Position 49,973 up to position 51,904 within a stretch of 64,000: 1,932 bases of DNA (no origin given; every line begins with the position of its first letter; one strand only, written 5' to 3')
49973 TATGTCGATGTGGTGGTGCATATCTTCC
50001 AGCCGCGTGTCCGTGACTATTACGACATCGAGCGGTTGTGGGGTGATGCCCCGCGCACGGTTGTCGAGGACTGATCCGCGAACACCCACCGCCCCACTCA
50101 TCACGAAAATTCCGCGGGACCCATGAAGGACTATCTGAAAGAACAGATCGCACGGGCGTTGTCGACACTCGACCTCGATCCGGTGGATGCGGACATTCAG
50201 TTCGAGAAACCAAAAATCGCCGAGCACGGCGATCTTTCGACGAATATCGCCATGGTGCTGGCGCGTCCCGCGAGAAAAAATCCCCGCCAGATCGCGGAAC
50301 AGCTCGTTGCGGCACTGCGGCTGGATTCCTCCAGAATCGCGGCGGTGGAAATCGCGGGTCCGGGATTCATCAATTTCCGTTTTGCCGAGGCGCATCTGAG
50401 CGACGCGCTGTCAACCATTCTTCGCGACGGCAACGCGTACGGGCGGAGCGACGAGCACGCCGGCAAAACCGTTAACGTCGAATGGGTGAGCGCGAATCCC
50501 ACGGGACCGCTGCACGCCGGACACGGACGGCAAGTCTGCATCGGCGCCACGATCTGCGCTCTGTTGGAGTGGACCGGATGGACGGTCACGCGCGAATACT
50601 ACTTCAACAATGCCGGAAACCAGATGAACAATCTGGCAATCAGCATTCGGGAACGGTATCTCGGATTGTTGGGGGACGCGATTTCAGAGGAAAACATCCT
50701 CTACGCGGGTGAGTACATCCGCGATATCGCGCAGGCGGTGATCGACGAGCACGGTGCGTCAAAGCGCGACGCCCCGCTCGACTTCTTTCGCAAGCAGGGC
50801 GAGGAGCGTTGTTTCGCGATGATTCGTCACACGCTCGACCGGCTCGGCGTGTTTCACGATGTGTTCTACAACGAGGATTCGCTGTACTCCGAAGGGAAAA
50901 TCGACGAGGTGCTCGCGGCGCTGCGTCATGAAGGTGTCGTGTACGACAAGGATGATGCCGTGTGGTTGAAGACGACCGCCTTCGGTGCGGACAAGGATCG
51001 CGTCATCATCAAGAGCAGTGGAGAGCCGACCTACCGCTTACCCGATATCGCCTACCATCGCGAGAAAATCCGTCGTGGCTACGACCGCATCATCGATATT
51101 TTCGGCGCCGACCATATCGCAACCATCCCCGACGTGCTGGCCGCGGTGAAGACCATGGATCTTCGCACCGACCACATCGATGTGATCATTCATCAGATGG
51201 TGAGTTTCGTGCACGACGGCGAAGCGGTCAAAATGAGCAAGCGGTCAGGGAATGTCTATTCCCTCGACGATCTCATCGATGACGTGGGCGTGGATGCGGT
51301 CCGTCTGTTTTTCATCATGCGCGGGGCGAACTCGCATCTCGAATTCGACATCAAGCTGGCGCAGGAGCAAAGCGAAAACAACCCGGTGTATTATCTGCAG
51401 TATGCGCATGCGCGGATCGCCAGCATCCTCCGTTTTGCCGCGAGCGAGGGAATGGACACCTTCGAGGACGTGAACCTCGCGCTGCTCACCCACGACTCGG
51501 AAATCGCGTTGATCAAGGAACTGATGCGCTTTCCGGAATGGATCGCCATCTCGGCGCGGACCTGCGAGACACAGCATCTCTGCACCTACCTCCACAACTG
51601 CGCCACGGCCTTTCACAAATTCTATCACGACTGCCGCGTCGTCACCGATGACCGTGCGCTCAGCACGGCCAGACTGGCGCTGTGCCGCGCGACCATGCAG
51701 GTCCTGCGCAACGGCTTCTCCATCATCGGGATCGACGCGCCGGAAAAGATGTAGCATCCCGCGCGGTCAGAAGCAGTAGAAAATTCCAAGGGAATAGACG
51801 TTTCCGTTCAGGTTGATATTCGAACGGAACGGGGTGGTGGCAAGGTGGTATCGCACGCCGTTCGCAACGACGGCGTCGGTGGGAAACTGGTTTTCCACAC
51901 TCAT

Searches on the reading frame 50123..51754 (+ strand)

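Call 57: search_protein_families(library=pfam, proteins=[window:50123-51754:+], max_evalue=0.00001)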
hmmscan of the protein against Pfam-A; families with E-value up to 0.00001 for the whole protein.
window:50123-51754:+ (543 aa): 4 families
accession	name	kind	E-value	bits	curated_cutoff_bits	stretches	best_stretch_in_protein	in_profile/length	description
PF05746.21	DALR_1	-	3.8e-35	120.9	22.3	1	425-543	1-117/117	DALR anticodon binding domain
PF03485.21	Arg_tRNA_synt_N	-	1.1e-25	90.5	21.5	1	4-87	2-85/85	Arginyl tRNA synthetase N terminal domain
PF00750.26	tRNA-synt_1d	-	6.9e-22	78.3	23.3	1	97-388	3-298/349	tRNA synthetases class I (R), catalytic domain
PF00133.28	tRNA-synt_1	-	2.4e-07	30.3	22.7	1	359-401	364-406/414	tRNA synthetases class I (I, L, M and V)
